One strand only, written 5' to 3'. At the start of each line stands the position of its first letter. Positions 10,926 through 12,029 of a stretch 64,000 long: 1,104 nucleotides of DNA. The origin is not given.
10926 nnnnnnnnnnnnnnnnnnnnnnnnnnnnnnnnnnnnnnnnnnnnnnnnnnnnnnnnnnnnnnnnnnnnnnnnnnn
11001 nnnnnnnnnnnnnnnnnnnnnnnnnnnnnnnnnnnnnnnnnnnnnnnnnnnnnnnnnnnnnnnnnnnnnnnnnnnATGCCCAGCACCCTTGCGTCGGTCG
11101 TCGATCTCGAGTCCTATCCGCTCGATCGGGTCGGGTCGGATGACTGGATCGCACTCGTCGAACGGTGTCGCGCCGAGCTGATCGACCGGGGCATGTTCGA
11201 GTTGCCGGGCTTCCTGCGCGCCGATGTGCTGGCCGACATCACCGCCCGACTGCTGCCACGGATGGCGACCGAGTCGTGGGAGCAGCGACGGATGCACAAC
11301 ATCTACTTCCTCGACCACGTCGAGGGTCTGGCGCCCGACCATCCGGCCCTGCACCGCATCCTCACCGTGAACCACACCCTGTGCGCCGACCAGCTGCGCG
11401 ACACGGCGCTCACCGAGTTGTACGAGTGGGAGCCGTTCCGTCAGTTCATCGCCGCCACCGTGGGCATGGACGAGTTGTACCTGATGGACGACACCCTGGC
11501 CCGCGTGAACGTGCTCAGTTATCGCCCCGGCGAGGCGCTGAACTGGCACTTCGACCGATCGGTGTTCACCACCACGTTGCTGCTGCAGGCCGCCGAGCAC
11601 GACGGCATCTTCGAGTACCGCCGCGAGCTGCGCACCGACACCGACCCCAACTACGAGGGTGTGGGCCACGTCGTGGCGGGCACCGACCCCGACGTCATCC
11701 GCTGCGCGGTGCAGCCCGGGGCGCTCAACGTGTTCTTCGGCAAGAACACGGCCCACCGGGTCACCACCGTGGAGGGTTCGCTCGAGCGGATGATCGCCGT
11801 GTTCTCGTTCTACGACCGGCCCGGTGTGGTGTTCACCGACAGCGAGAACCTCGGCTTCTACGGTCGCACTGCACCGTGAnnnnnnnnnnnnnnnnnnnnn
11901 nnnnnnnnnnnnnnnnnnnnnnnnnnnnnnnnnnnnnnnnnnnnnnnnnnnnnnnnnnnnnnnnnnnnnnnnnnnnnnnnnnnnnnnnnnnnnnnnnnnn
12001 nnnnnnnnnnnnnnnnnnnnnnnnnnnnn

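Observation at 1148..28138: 27-kb catabolic island for N-methylated and quaternary amines combining three demethylation chemistries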

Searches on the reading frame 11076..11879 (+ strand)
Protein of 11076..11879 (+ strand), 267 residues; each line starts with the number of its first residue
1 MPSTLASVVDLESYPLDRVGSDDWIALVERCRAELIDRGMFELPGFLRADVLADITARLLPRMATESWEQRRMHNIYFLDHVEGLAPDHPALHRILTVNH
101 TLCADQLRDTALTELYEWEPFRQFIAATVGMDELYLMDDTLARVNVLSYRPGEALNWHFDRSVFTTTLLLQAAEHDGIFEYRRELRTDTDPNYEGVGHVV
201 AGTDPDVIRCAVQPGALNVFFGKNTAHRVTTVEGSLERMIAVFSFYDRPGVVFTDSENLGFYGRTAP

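Call 6: search_protein_families(library=pfam, proteins=[window:11193-11879:+], max_evalue=0.001)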
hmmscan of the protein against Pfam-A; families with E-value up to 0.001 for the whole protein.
window:11193-11879:+ (228 aa): 0 families

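Call 32: search_protein_families(library=ncbifam, proteins=[window:11193-11879:+], max_evalue=0.001)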
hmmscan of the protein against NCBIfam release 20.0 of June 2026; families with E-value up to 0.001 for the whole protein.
window:11193-11879:+ (228 aa): 0 families

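Call 45: find_homologous_proteins(query=window:11076-11879:+, max_evalue=0.00001)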
Query window:11076-11879:+ (267 aa): 3754 proteins with E <= 0.00001 among 5794 candidates; the best 120 are listed.
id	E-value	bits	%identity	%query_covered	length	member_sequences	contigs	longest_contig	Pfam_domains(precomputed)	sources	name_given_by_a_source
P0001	1.9e-174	596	97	100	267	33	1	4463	-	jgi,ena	jgi:hypothetical protein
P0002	2.6e-167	573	93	100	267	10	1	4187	-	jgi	jgi:hypothetical protein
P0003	4.4e-164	562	91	100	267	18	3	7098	PF23169.2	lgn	-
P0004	4.0e-163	559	91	100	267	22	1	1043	-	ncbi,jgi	jgi:hypothetical protein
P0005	5.7e-131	454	75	100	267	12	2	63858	PF23169.2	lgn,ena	-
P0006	8.4e-131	453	75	99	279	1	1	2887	PF23169.2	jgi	-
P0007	1.7e-130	452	75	99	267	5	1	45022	PF23169.2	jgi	jgi:hypothetical protein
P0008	2.0e-130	452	75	99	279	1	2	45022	PF23169.2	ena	-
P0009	2.3e-130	452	76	99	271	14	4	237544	-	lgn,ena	-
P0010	3.4e-130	451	75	99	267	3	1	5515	PF23169.2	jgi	-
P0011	3.8e-130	451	74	99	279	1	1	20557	PF23169.2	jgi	-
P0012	3.8e-130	451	74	99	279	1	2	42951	PF23169.2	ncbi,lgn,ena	-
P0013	4.0e-130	451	75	99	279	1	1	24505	PF23169.2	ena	-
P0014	4.5e-130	451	74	99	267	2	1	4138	PF23169.2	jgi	jgi:hypothetical protein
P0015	9.9e-130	450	74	99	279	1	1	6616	PF23169.2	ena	-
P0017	1.2e-125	436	73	96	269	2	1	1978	PF23169.2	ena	-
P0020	3.5e-124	431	73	99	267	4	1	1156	PF23169.2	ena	-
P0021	5.4e-124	431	73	98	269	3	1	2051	PF23169.2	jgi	-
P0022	1.2e-122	426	71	99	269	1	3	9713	PF23169.2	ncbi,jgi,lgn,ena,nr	ncbi:MAG: 2OG-Fe(II) oxygenase [Acidimicrobiia bacterium]|nr:2OG-Fe(II) oxygenase [Acidimicrobiia ba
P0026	6.0e-121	421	73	98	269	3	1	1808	PF23169.2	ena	-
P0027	3.1e-118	412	68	99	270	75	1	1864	PF23169.2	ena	-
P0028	3.9e-118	412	67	98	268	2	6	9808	PF23169.2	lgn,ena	-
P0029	5.5e-118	411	68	99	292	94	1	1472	PF23169.2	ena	-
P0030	4.7e-117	408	68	99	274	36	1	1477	PF23169.2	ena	-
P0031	1.1e-116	407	67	99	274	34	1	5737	PF23169.2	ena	-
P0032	2.4e-116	406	66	100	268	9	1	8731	PF23169.2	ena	-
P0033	2.6e-116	406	67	99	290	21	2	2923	PF23169.2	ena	-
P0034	3.1e-116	405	67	99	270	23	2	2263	PF23169.2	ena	-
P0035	3.3e-116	405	67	99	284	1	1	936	PF23169.2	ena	-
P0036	6.6e-116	404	67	100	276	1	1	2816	PF23169.2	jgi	jgi:hypothetical protein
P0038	9.0e-116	404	66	100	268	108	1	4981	PF23169.2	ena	-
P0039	1.2e-115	404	69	98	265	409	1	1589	PF23169.2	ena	-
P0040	2.0e-115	403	68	99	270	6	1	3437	PF23169.2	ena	-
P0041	2.8e-115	402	68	99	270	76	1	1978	PF23169.2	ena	-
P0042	4.3e-115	402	67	99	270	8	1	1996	PF23169.2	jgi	-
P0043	6.8e-115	401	69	98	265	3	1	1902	PF23169.2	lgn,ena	-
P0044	1.7e-114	400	67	99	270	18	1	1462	PF23169.2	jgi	-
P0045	2.2e-114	399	65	100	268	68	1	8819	PF23169.2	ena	-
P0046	1.3e-113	397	67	99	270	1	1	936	PF23169.2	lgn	-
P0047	2.4e-113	396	66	99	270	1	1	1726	PF23169.2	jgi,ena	-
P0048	4.5e-113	395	65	100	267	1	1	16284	PF23169.2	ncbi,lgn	ncbi:MAG: HalD/BesD family halogenase [Ilumatobacteraceae bacterium]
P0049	1.7e-112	393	67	98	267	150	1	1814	PF23169.2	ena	-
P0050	4.5e-112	392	67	98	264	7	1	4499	PF23169.2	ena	-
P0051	5.1e-112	392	67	98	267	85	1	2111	PF23169.2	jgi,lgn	jgi:hypothetical protein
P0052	8.6e-112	391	67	98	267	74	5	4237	PF23169.2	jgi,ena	-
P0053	9.2e-112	391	65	99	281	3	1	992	PF23169.2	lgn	-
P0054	2.5e-111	389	67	98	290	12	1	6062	PF23169.2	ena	-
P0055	5.9e-108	378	67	99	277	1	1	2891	PF23169.2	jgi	jgi:hypothetical protein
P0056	5.8e-107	375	66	98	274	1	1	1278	PF23169.2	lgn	-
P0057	1.4e-106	374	63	99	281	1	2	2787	PF23169.2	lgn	-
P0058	4.4e-106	372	70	90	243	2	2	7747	PF23169.2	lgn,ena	-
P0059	9.6e-104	364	60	100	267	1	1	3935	PF23169.2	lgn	-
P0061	4.7e-102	359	70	85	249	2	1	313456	PF23169.2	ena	-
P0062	3.9e-98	346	58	98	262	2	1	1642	PF23169.2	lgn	-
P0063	2.4e-97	344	60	98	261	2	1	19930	PF23169.2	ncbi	-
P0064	2.5e-97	343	58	99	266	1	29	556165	PF23169.2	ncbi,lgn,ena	-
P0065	2.8e-97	343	57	98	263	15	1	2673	PF23169.2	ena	-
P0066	4.9e-97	342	59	98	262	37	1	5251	PF23169.2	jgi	jgi:hypothetical protein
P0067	5.0e-97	342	58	98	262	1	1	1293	PF23169.2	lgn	-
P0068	6.2e-97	342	59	97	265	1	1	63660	PF23169.2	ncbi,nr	ncbi:MAG: 2OG-Fe(II) oxygenase [Rhodobacteraceae bacterium]|nr:2OG-Fe(II) oxygenase [Paracoccaceae b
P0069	8.0e-97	342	58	98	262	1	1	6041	PF23169.2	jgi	-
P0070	8.3e-97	342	58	98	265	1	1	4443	PF23169.2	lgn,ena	-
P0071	8.6e-97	342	59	97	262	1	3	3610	PF23169.2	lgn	-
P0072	1.0e-96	341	57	98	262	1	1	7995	PF23169.2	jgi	-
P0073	1.6e-96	341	58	98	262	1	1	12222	PF13640.13,PF23169.2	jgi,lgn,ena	-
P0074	1.9e-96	341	57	98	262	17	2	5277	PF13640.13,PF23169.2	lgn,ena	-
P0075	2.8e-96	340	58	97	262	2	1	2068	PF23169.2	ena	-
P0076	2.9e-96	340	59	97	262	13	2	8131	PF23169.2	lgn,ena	-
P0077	3.7e-96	340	58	98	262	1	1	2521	PF13640.13,PF23169.2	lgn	-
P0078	4.3e-96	339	57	98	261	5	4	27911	PF23169.2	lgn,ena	-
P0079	4.8e-96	339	56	98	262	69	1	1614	PF23169.2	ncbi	-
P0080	5.4e-96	339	56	99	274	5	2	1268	PF23169.2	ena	-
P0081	5.6e-96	339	57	98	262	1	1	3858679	PF23169.2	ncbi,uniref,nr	ncbi:2OG-Fe(II) oxygenase [Roseovarius faecimaris]|uniref:2OG-Fe(II) oxygenase n=1 Tax=Roseovarius f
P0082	6.9e-96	339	58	96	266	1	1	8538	PF23169.2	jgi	jgi:hypothetical protein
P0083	8.2e-96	338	60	98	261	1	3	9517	PF13640.13,PF23169.2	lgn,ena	-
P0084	1.0e-95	338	60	97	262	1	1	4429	PF23169.2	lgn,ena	-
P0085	1.1e-95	338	58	98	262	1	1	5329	PF23169.2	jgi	-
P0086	1.2e-95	338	58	97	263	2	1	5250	PF23169.2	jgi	jgi:hypothetical protein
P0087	1.2e-95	338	59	98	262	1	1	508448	PF13640.13,PF23169.2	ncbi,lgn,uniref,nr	ncbi:HalD/BesD family halogenase [Gluconacetobacter tumulisoli]|uniref:2OG-Fe(II) oxygenase n=1 Tax=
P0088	1.8e-95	337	57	98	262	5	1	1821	PF23169.2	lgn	-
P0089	2.0e-95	337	56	99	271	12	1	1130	PF23169.2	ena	-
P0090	2.2e-95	337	58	98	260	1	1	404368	PF23169.2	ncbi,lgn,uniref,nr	ncbi:HalD/BesD family halogenase [Flavimaricola marinus]|uniref:Fe2OG dioxygenase domain-containing 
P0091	2.4e-95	337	58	98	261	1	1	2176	PF13640.13,PF23169.2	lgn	-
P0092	2.5e-95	337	58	98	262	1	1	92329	PF23169.2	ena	-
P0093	2.7e-95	337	59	97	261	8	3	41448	PF23169.2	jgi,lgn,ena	jgi:hypothetical protein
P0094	2.7e-95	337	59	97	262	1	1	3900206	PF23169.2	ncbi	-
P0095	2.8e-95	337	58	97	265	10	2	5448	PF23169.2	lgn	-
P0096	2.8e-95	337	54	98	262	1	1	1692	PF23169.2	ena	-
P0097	3.2e-95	337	56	98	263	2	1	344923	PF23169.2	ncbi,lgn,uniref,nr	ncbi:2OG-Fe(II) oxygenase [Mesorhizobium sp. MSK_1335]|uniref:2OG-Fe(II) oxygenase n=1 Tax=Mesorhizo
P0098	3.5e-95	336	59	98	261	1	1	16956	PF23169.2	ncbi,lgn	ncbi:MAG: 2OG-Fe(II) oxygenase [Pseudomonadota bacterium]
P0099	3.9e-95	336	59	98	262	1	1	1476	PF23169.2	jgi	jgi:hypothetical protein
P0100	4.0e-95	336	55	98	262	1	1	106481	PF23169.2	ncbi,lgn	-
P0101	4.0e-95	336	55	98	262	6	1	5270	PF23169.2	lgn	-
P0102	4.6e-95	336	58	98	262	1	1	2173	PF23169.2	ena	-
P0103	4.8e-95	336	57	98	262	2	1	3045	PF13640.13,PF23169.2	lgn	-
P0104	5.1e-95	336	58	97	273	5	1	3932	PF23169.2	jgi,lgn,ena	-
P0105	5.8e-95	336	59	97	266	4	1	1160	PF23169.2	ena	-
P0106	6.1e-95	336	58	96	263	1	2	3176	PF23169.2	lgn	-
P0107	7.0e-95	335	57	98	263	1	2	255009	PF13640.13,PF23169.2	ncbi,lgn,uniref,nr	ncbi:HalD/BesD family halogenase [Leeia oryzae]|uniref:HalD/BesD family halogenase n=1 Tax=Leeia ory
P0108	7.1e-95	335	59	96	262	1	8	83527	PF13640.13,PF23169.2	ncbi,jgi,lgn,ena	jgi:hypothetical protein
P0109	7.4e-95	335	55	98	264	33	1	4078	PF13640.13,PF23169.2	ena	-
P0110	7.7e-95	335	59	99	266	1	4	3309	PF23169.2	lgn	-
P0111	7.7e-95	335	55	98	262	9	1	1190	PF23169.2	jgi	jgi:hypothetical protein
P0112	8.0e-95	335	58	98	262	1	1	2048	PF23169.2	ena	-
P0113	8.2e-95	335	59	97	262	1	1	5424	PF13640.13,PF23169.2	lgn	-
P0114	8.9e-95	335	58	98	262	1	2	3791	PF23169.2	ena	-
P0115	9.1e-95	335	58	97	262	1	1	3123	PF23169.2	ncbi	-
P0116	9.3e-95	335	57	98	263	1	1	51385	PF23169.2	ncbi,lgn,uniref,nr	ncbi:2OG-Fe(II) oxygenase [Mesorhizobium sp.]|uniref:HalD/BesD family halogenase n=1 Tax=Mesorhizobi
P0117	9.7e-95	335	58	98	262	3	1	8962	PF23169.2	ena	-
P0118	1.1e-94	335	58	97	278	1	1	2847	PF23169.2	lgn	-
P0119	1.1e-94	335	57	98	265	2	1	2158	PF23169.2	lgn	-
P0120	1.3e-94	335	58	97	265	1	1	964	PF23169.2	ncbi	-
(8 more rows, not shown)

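Call 46: find_encoding_contigs(protein=P0081, flank=8000, max_places=2)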
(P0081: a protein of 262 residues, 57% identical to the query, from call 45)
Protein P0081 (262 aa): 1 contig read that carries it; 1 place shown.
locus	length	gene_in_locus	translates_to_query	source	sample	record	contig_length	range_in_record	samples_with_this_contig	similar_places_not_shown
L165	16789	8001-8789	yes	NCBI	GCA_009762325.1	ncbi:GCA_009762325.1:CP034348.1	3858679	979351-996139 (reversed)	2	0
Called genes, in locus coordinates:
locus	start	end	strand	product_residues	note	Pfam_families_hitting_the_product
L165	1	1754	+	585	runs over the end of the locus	PF01471:PG_binding_1, PF13365:Trypsin_2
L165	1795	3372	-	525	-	PF02776:TPP_enzyme_N, PF00205:TPP_enzyme_M, PF02775:TPP_enzyme_C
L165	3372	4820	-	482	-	PF02386:TrkH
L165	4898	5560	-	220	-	-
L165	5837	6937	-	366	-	PF02649:GCHY-1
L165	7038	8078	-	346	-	PF00126:HTH_1, PF03466:LysR_substrate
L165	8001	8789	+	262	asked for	PF23169:HalD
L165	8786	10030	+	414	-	PF00557:Peptidase_M24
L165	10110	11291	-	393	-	PF01053:Cys_Met_Meta_PP, PF01212:Beta_elim_lyase (weak), PF00266:Aminotran_5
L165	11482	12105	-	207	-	-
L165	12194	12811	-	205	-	PF04279:IspA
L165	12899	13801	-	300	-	PF00892:EamA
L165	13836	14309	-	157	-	-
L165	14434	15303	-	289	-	-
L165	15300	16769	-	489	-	PF02881:SRP54_N, PF06414:Zeta_toxin (faint), PF13191:AAA_16 (faint), PF00448:SRP54, PF13401:AAA_22 (faint), PF13604:AAA_30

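Call 47: find_encoding_contigs(protein=P0009, flank=10000, max_places=3)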
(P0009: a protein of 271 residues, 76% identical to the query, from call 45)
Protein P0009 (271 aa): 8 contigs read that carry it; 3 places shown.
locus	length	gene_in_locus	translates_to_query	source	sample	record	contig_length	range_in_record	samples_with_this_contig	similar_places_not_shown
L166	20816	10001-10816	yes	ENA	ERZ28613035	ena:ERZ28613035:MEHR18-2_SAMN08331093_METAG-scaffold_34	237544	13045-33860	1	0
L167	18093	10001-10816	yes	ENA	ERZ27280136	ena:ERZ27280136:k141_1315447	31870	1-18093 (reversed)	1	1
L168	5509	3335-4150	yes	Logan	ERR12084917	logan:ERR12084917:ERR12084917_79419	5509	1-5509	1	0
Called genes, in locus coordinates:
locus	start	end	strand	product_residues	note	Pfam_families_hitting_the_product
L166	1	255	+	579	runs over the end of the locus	PF00496:SBP_bac_5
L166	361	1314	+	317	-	PF19300:BPD_transp_1_N, PF00528:BPD_transp_1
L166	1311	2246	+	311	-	PF00528:BPD_transp_1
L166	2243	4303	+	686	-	PF00005:ABC_tran, PF13555:AAA_29 (faint), PF13191:AAA_16 (faint), PF13304:AAA_21 (faint), PF08352:oligo_HPY, PF00005:ABC_tran, PF02463:SMC_N, PF08352:oligo_HPY, +1 more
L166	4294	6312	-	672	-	PF13191:AAA_16 (faint), PF00005:ABC_tran, PF13401:AAA_22 (faint), PF13304:AAA_21 (weak), PF08352:oligo_HPY, PF00005:ABC_tran, PF02463:SMC_N (weak), PF08352:oligo_HPY, +1 more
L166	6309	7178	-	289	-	PF00528:BPD_transp_1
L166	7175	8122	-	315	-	PF19300:BPD_transp_1_N, PF00528:BPD_transp_1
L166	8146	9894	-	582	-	PF00496:SBP_bac_5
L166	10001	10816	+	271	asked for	-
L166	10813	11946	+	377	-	PF00355:Rieske, PF00848:Ring_hydroxyl_A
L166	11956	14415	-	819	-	PF01266:DAO, PF16350:FAO_M, PF01571:GCV_T, PF08669:GCV_T_C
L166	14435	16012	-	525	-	PF06253:MTTB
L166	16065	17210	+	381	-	PF13378:MR_MLE_C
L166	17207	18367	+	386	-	PF02746:MR_MLE_N, PF13378:MR_MLE_C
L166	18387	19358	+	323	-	PF00487:FA_desaturase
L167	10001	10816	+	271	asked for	-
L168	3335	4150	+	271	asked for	-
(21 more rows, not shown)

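Call 74: search_protein_families(library=pfam, proteins=[window:11076-11879:+], max_evalue=1)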
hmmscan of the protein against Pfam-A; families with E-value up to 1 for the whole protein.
window:11076-11879:+ (267 aa): 2 families
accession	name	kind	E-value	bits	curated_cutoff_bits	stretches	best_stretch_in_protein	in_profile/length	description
PF23169.1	HalD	-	0.0021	17.9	26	1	109-245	74-208/228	Halogenase D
PF13640.12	2OG-FeII_Oxy_3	-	0.022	16.1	27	1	145-243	2-95/98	2OG-Fe(II) oxygenase superfamily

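Call 102: predict_structure(alignment_id=A1)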
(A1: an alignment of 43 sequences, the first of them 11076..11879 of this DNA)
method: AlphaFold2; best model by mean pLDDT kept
length: 267 residues; sequences in the alignment: 43
mean_pLDDT: 94.9   pTM: 0.90
mean pLDDT of the five models: 94.9, 94.8, 94.7, 93.9, 93.7
residues with pLDDT >= 90: 251; 70-90: 12; 50-70: 2; < 50: 2
segments of 3 or more residues with pLDDT < 50: none
pLDDT, mean of each block of 10 residues (from residue 1): 75 96 98 97 97 98 97 94 93 95 96 96 98 96 97 94 95 96 94 96 96 96 95 97 96 93 87
secondary structure, 60 per line:
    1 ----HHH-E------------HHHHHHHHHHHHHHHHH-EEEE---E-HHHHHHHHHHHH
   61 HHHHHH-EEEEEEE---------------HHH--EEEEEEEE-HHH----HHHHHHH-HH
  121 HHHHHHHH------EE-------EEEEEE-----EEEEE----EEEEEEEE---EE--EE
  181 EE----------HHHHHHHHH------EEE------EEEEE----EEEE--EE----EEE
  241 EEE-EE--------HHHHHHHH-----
elements in order: H22-38 E40-43 H49-66 E68-74 E95-102 H111-117 H119-128 E144-149 E155-159 E164-171 E179-182 H193-201 E208-210 E217-221 E226-229 E238-243 H255-262

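Call 105: fold_search(model_id=the predicted structure, library=pdb)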
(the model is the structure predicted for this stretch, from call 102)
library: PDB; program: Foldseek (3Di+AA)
matches with E <= 10: 1716; with E <= 0.001: 518
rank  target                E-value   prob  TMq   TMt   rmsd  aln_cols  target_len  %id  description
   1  7u6h_A                1.8e-13  1.00  0.67  0.70   4.8       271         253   16  HalD with ornithine and alpha-ketoglutarate (released 2023-03-15)
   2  7u6i_A                2.6e-13  1.00  0.64  0.69   4.8       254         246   15  HalB with glycine and succinate (released 2023-03-15)
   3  7u6h_B                3.6e-13  1.00  0.66  0.69   5.0       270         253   16  HalD with ornithine and alpha-ketoglutarate (released 2023-03-15)
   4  7u6j_B                1.2e-12  1.00  0.64  0.68   5.4       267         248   14  HalB with lysine and succinate (released 2023-03-15)
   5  6nie_A                1.4e-12  1.00  0.64  0.69   4.8       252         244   12  BesD with Fe(II), chloride, and alpha-ketoglutarate (released 2019-10-02)
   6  6nie_C                2.0e-12  1.00  0.64  0.69   4.5       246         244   11  BesD with Fe(II), chloride, and alpha-ketoglutarate (released 2019-10-02)
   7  7u6j_A                3.4e-12  1.00  0.65  0.69   4.9       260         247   15  HalB with lysine and succinate (released 2023-03-15)
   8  9oew_C                8.9e-12  1.00  0.61  0.64   4.0       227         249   12  HalA N224V with lysine, succinate, chloride, and vanadium(IV)-oxo (released 2025-11-19)
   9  7jsd_A                1.4e-11  1.00  0.63  0.66   4.8       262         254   14  Hydroxylase homolog of BesD with Fe(II), alpha-ketoglutarate, and lysine (released 2021-08-25)
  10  9oeu_G                2.0e-11  1.00  0.65  0.69   4.9       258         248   10  HalA with lysine, succinate, chloride, and vanadium(IV)-oxo at pH 7 (released 2025-11-19)
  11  9oeu_B                2.8e-11  1.00  0.62  0.66   5.3       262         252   11  HalA with lysine, succinate, chloride, and vanadium(IV)-oxo at pH 7 (released 2025-11-19)
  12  9oes_G                3.3e-11  1.00  0.63  0.66   4.4       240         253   11  HalA with lysine, succinate, chloride, and vanadium(IV)-oxo at pH 4.2 (released 2025-11-19)
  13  9oeu_H                3.8e-11  1.00  0.61  0.65   4.4       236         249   11  HalA with lysine, succinate, chloride, and vanadium(IV)-oxo at pH 7 (released 2025-11-19)
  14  9oer_H                3.8e-11  1.00  0.66  0.69   4.7       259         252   10  HalA with lysine, Fe(II), chloride, and a peroxyhemiketal intermediate (released 2025-11-19)
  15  9oev_C                4.6e-11  1.00  0.64  0.67   5.0       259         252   11  HalA I151N with lysine, succinate, chloride, and vanadium(IV)-oxo (released 2025-11-19)
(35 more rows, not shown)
